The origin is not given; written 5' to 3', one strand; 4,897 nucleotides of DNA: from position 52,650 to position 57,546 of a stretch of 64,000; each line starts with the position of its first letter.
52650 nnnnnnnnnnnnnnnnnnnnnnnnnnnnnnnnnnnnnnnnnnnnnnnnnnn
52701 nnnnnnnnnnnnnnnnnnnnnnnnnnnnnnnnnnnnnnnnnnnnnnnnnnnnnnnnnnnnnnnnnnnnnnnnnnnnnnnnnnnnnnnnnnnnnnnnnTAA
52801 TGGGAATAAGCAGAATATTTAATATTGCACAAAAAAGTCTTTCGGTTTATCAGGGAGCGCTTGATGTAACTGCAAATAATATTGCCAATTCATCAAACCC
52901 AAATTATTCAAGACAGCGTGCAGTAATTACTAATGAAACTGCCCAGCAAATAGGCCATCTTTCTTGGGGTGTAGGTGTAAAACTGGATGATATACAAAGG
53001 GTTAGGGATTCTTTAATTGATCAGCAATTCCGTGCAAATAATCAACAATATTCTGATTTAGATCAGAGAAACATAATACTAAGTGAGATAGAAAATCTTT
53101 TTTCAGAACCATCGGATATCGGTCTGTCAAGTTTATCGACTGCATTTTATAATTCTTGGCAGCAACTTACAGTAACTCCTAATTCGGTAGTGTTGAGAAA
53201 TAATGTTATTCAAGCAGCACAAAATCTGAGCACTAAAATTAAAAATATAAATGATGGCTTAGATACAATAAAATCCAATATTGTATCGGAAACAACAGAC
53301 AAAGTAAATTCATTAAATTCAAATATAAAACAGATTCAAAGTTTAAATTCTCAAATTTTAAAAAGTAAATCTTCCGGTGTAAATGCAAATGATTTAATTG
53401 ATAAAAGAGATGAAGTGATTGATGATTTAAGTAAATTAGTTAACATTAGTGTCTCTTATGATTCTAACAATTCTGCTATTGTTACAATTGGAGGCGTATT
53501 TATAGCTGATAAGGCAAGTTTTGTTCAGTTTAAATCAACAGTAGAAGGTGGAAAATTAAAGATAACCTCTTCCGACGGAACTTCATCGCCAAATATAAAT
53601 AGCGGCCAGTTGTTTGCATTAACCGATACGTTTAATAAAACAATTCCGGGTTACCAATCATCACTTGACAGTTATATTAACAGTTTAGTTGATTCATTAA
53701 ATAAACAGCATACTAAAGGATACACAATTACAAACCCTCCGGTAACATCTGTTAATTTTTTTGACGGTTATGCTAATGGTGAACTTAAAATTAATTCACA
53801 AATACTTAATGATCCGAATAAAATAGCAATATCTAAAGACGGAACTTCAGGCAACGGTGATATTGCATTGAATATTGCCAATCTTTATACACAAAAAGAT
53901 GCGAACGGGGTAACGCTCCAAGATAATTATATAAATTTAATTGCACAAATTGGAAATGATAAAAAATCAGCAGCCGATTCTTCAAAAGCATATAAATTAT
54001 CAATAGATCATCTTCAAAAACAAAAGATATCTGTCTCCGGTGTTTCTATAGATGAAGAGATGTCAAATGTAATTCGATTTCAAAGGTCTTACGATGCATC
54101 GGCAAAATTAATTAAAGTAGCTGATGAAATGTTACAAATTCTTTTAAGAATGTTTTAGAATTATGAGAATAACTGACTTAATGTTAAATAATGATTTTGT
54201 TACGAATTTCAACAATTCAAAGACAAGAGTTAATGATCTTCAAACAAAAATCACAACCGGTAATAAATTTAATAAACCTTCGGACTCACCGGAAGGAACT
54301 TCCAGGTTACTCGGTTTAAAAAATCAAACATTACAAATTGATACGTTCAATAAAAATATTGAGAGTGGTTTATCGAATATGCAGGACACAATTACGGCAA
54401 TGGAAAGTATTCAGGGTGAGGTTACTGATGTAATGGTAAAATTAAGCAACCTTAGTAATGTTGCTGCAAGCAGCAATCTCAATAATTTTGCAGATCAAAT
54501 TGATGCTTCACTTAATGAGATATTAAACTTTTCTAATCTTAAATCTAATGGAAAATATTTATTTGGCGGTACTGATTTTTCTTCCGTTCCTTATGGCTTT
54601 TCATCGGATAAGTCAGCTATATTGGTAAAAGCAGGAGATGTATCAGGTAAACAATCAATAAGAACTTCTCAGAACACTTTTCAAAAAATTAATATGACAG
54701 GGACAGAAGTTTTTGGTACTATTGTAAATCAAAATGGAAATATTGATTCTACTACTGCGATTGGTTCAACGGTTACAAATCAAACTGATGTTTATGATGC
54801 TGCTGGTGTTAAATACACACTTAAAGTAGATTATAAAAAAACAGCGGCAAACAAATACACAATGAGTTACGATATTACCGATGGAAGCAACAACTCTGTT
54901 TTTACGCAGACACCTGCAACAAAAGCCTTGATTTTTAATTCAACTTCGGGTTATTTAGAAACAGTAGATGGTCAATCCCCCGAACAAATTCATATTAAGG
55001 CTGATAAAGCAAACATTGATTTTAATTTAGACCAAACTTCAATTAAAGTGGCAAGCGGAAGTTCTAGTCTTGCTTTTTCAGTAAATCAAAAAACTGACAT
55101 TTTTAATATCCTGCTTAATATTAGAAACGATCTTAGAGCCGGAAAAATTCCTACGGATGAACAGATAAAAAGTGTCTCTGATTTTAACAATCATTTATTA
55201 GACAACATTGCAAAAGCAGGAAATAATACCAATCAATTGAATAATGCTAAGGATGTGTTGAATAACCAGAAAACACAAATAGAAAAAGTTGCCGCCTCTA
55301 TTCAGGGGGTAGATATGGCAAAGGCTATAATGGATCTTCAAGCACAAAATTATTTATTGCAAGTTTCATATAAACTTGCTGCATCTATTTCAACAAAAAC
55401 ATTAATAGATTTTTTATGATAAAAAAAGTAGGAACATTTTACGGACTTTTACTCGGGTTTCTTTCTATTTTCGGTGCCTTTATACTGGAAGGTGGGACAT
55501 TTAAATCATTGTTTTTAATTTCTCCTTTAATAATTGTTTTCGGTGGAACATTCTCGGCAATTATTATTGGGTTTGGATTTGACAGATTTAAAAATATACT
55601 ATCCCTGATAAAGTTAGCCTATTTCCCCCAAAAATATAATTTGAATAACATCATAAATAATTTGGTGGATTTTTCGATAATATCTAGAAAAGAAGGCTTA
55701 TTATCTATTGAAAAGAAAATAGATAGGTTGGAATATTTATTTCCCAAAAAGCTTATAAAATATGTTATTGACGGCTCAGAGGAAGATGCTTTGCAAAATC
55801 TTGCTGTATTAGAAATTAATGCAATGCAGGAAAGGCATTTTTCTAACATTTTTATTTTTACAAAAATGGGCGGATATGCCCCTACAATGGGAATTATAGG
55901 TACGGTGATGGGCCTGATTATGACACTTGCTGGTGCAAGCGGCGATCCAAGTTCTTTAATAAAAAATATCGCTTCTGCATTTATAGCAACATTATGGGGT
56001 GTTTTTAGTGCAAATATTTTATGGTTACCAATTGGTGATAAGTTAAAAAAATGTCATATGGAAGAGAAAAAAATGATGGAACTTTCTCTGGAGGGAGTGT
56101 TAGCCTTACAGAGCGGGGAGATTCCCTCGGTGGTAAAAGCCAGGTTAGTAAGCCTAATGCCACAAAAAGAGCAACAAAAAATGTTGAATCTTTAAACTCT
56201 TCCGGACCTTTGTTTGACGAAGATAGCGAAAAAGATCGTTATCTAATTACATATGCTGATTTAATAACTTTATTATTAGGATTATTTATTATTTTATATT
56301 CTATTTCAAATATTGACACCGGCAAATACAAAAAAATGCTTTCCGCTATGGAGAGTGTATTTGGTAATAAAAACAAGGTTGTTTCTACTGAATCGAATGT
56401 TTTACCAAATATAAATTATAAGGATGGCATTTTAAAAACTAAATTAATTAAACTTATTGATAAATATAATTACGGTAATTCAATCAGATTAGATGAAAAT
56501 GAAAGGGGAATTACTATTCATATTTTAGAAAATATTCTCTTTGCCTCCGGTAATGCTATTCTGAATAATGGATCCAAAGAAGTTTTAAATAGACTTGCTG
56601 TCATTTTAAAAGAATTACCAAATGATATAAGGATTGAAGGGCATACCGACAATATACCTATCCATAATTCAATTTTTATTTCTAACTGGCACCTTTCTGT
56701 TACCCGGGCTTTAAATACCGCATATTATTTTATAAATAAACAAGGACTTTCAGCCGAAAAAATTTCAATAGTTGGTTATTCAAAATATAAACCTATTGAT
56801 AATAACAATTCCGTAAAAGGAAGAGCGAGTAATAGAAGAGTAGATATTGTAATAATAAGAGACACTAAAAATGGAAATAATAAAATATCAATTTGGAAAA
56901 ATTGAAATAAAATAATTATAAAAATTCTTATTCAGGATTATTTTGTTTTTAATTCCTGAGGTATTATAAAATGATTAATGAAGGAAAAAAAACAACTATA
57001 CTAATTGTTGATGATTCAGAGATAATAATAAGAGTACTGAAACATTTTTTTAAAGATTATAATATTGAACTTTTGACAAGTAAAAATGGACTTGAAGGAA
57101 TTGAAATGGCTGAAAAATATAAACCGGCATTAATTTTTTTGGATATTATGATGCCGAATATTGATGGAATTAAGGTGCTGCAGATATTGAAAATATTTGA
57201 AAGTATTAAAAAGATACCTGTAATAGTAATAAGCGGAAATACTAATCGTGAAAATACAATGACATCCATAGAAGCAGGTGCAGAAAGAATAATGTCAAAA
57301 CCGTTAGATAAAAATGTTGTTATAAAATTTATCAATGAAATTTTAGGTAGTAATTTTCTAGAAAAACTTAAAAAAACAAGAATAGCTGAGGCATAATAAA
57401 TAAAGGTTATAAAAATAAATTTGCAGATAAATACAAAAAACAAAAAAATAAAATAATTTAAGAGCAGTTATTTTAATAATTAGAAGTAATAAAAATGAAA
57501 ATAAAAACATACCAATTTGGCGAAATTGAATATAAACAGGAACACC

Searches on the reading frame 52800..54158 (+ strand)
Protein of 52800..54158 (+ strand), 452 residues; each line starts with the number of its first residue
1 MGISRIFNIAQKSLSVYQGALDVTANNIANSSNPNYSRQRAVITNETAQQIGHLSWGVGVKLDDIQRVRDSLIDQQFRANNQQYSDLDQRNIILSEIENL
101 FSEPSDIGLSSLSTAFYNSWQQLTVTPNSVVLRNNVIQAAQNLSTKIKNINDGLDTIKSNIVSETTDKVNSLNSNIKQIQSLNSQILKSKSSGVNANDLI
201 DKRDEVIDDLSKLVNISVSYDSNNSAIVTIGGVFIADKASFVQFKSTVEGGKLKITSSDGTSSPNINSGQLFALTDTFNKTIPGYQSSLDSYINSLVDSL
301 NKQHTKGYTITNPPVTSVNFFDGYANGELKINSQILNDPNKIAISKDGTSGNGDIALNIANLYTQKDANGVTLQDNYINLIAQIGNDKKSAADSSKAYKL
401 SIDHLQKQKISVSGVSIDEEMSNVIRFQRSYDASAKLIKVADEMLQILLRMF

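Call 15: find_encoding_contigs(protein=window:52800-54158:+, flank=10000, max_places=1)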
Protein window:52800-54158:+ (452 aa): no gene with exactly this product is on record in the collection.

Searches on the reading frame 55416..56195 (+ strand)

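Call 3: search_protein_families(library=pfam, proteins=[window:55416-56195:+], max_evalue=0.01)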
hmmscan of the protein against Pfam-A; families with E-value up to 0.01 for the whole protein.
window:55416-56195:+ (259 aa): 2 families
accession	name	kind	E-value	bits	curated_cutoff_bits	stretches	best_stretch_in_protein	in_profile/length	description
PF01618.21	MotA_ExbB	-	3.5e-23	82.2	22.9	1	111-222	11-126/127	MotA/TolQ/ExbB proton channel family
PF20560.3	MotA_N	-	5.5e-07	30.2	27.3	1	9-81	2-75/91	Motility protein A N-terminal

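Call 36: search_protein_families(library=ncbifam, proteins=[window:55416-56195:+], max_evalue=0.01)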
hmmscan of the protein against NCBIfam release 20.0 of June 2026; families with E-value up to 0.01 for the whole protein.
window:55416-56195:+ (259 aa): 9 families
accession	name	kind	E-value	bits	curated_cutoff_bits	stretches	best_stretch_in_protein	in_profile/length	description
NF005997.1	PRK08124.1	equivalog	3.7e-63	212.9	340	1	7-256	5-254/259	flagellar motor stator protein MotA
NF006583.0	PRK09109.1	equivalog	1.3e-60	204.6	237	1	8-246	6-243/246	flagellar motor protein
NF005383.1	PRK06926.1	equivalog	6.7e-48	163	394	1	7-255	8-257/271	flagellar motor protein MotP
NF006527.0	PRK08990.1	equivalog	4e-40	137.7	341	1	6-254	4-248/254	flagellar motor protein PomA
NF006284.1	PRK08456.1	equivalog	1.6e-39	135.6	380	1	6-254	4-251/252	flagellar motor stator protein MotA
NF005237.0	PRK06743.1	equivalog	8.3e-30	104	373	1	8-246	23-263/277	flagellar motor protein MotP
TIGR03818.1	MotA1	equivalog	2.2e-23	82.8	303.8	2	121-239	138-256/282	flagellar motor stator protein MotA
TIGR02805.1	exbB2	equivalog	0.0014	18.8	135.35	1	133-199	43-113/138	TonB-system energizer ExbB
TIGR02796.1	tolQ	equivalog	0.004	16.9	221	1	136-199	114-182/216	protein TolQ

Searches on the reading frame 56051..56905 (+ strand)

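Call 3: search_protein_families(library=pfam, proteins=[window:56051-56905:+], max_evalue=0.01)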
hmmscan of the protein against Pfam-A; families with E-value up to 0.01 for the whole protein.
window:56051-56905:+ (284 aa): 2 families
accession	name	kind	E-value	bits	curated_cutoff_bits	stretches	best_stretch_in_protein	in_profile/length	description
PF00691.25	OmpA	-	7.1e-17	62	27.2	1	163-262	1-98/98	OmpA family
PF13677.11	MotB_plug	-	2.9e-15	56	24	1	59-104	13-58/58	Membrane MotB of proton-channel complex MotA/MotB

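Call 36: search_protein_families(library=ncbifam, proteins=[window:56192-56905:+], max_evalue=0.01)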
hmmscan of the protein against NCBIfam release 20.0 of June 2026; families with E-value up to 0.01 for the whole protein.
window:56192-56905:+ (237 aa): 37 families (the best 25 are shown)
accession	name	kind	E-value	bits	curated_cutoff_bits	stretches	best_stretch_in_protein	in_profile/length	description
NF006541.1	PRK09038.1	equivalog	4.5e-59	200.1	283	2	85-225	117-252/253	flagellar motor protein MotD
NF006508.0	PRK08944.1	subfamily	9.1e-49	166.3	259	2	95-234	161-300/304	MotB family protein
NF005831.1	PRK07734.1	equivalog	4e-46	157.8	301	2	82-222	108-249/250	flagellar motor protein MotB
NF005382.1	PRK06925.1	equivalog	4.2e-41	141.7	264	1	18-221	1-223/225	flagellar motor protein MotS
NF005195.1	PRK06667.1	equivalog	8.4e-40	137.1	300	1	13-225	11-239/241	flagellar motor protein MotB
NF005236.0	PRK06742.1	equivalog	1e-32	113.4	312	1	15-221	10-223/225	flagellar motor protein MotS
NF006285.1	PRK08457.1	equivalog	3e-28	99.3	250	1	18-234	17-243/253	flagellar motor protein MotB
TIGR03350.1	type_VI_ompA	equivalog_domain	5.6e-28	97.6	139.8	1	89-221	6-137/137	type VI secretion system protein TssL, long form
NF005444.0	PRK07033.1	equivalog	1.9e-24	86.5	520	1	101-231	303-431/438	DotU family type VI secretion system protein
NF053611.1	YiaD_Gzip_OmpA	equivalog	6.9e-24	84.7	175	1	95-221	84-206/206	YiaD family glycine zipper/OmpA-like lipoprotein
NF005999.0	PRK08126.1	subfamily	1.1e-21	77.2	571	1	97-222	307-431/432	hypothetical protein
NF006543.0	PRK09039.1-2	equivalog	1.3e-20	74.5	305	1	114-219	233-345/350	peptidoglycan -binding protein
NF006548.1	PRK09041.1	equivalog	3.1e-20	72.5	277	1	93-226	143-278/287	flagellar motor protein MotB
NF006542.0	PRK09039.1-1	equivalog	2.1e-19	70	388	1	114-219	508-622/627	peptidoglycan -binding protein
NF053585.1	OMP_LP_YfiB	equivalog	3.5e-18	66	128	1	102-222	45-161/163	outer membrane lipoprotein YfiB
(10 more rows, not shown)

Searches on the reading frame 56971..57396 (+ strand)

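Call 3: search_protein_families(library=pfam, proteins=[window:56971-57396:+], max_evalue=0.01)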
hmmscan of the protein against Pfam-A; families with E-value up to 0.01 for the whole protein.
window:56971-57396:+ (141 aa): 1 family
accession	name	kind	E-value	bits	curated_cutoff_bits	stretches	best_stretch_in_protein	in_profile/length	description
PF00072.30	Response_reg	-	5.2e-24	85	30.2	1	10-121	1-110/111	Response regulator receiver domain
